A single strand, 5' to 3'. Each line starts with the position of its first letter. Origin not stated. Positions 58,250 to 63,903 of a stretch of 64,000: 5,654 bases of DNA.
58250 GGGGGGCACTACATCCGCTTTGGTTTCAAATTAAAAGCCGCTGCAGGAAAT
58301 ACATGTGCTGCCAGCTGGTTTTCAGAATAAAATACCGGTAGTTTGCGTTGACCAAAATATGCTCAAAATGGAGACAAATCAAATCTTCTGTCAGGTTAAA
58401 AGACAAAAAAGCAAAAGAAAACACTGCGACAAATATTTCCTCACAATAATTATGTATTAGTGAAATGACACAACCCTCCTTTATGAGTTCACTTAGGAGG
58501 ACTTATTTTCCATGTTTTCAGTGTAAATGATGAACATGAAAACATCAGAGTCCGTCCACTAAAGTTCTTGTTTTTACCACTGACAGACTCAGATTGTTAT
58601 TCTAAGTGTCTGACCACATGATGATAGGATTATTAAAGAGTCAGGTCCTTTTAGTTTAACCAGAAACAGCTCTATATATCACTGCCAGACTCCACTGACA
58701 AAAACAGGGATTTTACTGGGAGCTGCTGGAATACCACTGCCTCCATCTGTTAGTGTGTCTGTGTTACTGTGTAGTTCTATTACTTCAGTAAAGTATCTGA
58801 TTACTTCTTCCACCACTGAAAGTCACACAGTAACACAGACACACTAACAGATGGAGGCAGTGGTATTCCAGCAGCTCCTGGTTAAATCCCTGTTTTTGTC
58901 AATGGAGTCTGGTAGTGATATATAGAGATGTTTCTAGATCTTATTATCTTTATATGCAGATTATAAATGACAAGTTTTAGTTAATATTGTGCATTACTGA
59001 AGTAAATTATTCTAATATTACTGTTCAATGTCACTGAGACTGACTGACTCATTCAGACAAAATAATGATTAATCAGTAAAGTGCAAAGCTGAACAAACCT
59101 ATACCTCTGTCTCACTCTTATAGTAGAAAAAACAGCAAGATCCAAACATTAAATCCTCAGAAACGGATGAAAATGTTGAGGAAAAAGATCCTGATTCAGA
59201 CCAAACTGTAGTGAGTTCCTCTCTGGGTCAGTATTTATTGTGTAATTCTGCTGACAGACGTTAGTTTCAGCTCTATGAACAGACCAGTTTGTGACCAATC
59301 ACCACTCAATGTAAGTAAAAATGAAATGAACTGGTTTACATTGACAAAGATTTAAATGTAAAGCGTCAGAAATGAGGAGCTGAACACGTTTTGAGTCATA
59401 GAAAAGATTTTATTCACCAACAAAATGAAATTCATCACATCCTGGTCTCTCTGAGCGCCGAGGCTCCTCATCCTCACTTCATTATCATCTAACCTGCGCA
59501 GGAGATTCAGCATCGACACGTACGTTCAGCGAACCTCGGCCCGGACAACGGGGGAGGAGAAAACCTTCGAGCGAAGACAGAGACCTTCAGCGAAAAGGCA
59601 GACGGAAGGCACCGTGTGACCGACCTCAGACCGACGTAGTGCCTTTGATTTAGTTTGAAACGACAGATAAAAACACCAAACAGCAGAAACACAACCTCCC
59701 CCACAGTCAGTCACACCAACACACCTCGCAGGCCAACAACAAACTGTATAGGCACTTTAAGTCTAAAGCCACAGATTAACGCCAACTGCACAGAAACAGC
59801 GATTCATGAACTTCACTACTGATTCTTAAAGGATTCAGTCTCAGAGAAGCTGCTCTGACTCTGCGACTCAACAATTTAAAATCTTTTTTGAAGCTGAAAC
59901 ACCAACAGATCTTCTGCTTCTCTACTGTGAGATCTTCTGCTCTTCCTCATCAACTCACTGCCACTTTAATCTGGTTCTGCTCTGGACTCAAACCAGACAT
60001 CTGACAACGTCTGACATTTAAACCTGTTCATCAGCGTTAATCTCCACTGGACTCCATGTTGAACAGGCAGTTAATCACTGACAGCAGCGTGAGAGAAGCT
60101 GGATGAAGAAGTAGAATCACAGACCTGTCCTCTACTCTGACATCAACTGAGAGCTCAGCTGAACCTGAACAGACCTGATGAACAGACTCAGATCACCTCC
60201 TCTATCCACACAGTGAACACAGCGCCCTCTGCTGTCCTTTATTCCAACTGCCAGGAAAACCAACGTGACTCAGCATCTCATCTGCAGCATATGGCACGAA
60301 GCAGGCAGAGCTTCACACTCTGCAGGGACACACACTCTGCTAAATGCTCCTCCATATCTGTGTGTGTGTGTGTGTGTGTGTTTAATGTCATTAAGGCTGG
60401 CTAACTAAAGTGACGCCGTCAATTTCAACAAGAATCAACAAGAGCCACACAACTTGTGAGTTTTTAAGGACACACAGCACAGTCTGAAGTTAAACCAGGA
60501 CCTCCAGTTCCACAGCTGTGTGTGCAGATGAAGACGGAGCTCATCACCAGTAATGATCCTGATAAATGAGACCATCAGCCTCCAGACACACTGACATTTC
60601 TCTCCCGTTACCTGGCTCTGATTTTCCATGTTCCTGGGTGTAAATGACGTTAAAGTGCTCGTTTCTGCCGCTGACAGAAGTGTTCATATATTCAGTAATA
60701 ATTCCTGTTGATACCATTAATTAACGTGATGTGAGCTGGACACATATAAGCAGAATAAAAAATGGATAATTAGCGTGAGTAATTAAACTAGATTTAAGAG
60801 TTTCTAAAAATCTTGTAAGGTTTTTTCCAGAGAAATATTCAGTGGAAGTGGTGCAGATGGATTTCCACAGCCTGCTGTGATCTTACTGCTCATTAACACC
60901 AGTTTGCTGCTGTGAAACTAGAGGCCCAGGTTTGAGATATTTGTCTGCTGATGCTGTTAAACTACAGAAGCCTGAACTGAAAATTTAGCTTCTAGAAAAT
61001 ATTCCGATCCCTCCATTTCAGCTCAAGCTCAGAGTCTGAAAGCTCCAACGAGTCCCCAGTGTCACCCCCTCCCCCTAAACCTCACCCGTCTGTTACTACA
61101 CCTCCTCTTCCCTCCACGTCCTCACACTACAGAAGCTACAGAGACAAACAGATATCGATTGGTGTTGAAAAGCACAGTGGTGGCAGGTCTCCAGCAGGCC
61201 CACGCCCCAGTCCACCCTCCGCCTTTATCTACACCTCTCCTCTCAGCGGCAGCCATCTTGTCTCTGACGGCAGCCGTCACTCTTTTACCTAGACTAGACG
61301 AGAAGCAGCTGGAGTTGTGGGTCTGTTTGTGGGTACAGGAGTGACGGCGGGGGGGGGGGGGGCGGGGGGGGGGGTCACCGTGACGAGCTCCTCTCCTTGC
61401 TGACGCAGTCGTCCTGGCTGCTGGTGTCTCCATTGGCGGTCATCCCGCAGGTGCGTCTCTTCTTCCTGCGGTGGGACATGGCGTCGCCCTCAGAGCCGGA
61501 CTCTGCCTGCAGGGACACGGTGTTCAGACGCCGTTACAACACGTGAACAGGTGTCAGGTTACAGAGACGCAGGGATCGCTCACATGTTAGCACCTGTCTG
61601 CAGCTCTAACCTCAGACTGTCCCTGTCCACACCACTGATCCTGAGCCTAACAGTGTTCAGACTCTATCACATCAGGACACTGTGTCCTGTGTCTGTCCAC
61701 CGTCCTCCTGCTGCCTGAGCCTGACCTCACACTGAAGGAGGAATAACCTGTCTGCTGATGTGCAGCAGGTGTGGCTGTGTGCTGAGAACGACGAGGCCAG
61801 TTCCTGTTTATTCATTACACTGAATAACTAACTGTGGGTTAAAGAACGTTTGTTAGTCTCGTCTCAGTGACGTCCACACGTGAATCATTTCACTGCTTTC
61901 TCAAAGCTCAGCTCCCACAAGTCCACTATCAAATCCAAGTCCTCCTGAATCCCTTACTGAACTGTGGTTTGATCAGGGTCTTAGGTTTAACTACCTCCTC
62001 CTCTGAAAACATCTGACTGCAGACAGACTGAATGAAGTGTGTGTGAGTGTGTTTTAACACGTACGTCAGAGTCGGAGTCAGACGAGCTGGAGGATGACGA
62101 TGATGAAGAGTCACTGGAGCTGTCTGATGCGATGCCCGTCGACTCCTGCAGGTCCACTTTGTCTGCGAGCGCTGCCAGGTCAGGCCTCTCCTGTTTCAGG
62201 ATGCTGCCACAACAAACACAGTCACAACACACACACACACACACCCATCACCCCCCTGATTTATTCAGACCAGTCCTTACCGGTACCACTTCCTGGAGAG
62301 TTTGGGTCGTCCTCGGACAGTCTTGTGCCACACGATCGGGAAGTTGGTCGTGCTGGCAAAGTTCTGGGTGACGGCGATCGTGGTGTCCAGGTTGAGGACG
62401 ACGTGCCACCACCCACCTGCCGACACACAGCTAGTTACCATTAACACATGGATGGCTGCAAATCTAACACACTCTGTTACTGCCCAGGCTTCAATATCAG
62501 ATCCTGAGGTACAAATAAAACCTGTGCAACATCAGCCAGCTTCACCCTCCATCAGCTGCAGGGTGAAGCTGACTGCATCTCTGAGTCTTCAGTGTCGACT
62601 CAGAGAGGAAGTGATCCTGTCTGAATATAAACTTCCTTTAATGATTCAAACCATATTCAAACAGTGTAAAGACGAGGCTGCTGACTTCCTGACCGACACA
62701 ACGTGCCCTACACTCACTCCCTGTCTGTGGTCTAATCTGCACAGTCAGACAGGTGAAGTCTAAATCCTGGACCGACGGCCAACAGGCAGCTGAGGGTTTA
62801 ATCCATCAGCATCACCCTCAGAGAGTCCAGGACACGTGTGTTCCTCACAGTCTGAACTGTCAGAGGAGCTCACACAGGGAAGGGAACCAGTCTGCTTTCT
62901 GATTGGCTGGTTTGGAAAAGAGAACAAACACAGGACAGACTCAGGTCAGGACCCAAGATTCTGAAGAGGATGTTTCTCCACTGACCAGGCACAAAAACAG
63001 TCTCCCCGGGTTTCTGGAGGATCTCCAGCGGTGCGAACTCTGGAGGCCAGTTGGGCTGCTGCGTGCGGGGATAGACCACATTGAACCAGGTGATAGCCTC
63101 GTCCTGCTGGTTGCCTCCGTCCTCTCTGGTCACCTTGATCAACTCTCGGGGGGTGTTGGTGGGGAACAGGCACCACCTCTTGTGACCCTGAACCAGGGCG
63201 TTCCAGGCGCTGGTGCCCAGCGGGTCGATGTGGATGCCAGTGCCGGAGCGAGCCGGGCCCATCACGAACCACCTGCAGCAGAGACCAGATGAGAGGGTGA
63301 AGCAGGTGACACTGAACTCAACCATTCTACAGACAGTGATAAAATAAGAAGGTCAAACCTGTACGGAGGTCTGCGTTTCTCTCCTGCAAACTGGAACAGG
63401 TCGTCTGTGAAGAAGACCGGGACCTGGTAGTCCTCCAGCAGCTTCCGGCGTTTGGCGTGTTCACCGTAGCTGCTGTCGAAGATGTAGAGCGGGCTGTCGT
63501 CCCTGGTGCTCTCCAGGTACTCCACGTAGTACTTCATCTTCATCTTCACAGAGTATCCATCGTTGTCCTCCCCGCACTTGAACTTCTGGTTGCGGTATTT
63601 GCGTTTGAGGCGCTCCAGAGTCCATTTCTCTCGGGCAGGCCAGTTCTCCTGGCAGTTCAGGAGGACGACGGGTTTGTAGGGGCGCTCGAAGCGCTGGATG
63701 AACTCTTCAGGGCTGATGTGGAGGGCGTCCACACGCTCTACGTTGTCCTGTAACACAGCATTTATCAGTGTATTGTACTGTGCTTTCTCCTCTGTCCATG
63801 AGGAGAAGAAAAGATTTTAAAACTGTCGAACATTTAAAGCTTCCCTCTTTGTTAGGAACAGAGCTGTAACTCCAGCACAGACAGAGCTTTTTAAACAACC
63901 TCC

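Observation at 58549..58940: Abundant foldback (MITE-like) family with long terminal inverted repeats: at least 10 copies in 64 kb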

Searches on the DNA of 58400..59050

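Call 50: search_rna_families(source=window, start=58400, end=59050, threshold=evalue, max_evalue=1)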
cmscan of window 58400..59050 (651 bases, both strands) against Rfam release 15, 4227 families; matches with E-value up to 1: 6.
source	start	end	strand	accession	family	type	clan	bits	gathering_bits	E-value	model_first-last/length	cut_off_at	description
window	58730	58867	-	RF01005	MIR530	Gene; miRNA;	-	51.8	85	6.4e-09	1-172/172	no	MIR530 microRNA precursor family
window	58730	58867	+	RF01005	MIR530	Gene; miRNA;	-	47.9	85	5.8e-08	1-172/172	no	MIR530 microRNA precursor family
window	58711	58879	+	RF04137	MIR834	Gene; miRNA;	-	33.5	200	1.2e-05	1-181/181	no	MIR834 microRNA precursor family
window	58739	58857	-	RF00845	MIR158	Gene; miRNA;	-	29.9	67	0.00091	1-100/100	no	MIR158 microRNA precursor family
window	58737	58860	+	RF00903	mir-359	Gene; miRNA;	-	21.5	68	0.14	1-83/83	no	mir-359 microRNA precursor family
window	58523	58555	+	RF01139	sR2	Gene; snRNA; snoRNA; CD-box;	-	14.9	42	0.91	1-57/57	no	Small nucleolar RNA sR2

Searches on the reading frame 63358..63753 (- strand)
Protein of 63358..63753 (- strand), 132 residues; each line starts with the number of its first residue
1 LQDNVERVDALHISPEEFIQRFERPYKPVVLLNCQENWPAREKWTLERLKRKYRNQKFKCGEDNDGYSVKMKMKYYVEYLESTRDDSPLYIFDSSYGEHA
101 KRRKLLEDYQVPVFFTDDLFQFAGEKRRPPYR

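Call 24: find_homologous_proteins(query=window:63358-63753:-, max_evalue=1e-40)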
Query seq(132 aa) (132 aa): 80 proteins with E <= 1e-40 among 391 candidates.
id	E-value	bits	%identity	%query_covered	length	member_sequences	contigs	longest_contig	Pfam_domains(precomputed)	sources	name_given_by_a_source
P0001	4.9e-81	288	95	99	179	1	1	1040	-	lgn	-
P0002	9.8e-81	287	95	100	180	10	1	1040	-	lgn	-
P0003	4.3e-80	285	94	100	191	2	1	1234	-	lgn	-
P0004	5.2e-80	284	93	100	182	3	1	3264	-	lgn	-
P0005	5.6e-80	284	94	100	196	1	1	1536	-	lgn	-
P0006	2.8e-79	282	93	100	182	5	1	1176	-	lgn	-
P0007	5.2e-79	281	93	100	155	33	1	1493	-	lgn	-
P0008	5.5e-79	281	93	100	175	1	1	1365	-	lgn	-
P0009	5.9e-79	281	93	100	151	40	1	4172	PF13621.13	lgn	-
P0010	7.0e-79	281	93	100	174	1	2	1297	-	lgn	-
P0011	8.2e-79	281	92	100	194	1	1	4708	-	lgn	-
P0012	4.7e-78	278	91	100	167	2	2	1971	-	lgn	-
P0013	1.3e-77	277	91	100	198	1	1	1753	-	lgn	-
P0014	1.7e-77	276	91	100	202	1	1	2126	-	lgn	-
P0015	2.3e-77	276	94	97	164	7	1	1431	-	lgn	-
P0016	2.6e-77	276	90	100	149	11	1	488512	-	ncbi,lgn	-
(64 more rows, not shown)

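Call 32: find_encoding_contigs(protein=P0016, flank=10000, max_places=4)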
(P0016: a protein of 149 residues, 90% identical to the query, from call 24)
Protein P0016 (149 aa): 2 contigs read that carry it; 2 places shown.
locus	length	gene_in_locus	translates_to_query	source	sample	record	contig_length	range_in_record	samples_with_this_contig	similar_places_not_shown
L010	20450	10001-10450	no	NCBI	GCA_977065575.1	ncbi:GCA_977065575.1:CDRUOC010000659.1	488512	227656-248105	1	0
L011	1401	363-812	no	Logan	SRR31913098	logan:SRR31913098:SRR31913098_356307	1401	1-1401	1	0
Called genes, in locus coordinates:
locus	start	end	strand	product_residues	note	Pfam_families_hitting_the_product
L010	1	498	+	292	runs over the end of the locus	-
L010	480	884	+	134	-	-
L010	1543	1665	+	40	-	-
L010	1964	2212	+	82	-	-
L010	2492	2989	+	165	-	-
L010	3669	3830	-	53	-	-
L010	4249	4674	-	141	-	PF10294:Methyltransf_16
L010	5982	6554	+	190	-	-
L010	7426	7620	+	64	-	-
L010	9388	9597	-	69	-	-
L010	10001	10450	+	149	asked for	-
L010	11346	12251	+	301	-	PF02373:JmjC, PF13621:Cupin_8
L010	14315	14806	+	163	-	-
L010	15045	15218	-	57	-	-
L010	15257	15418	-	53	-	-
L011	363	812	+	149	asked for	-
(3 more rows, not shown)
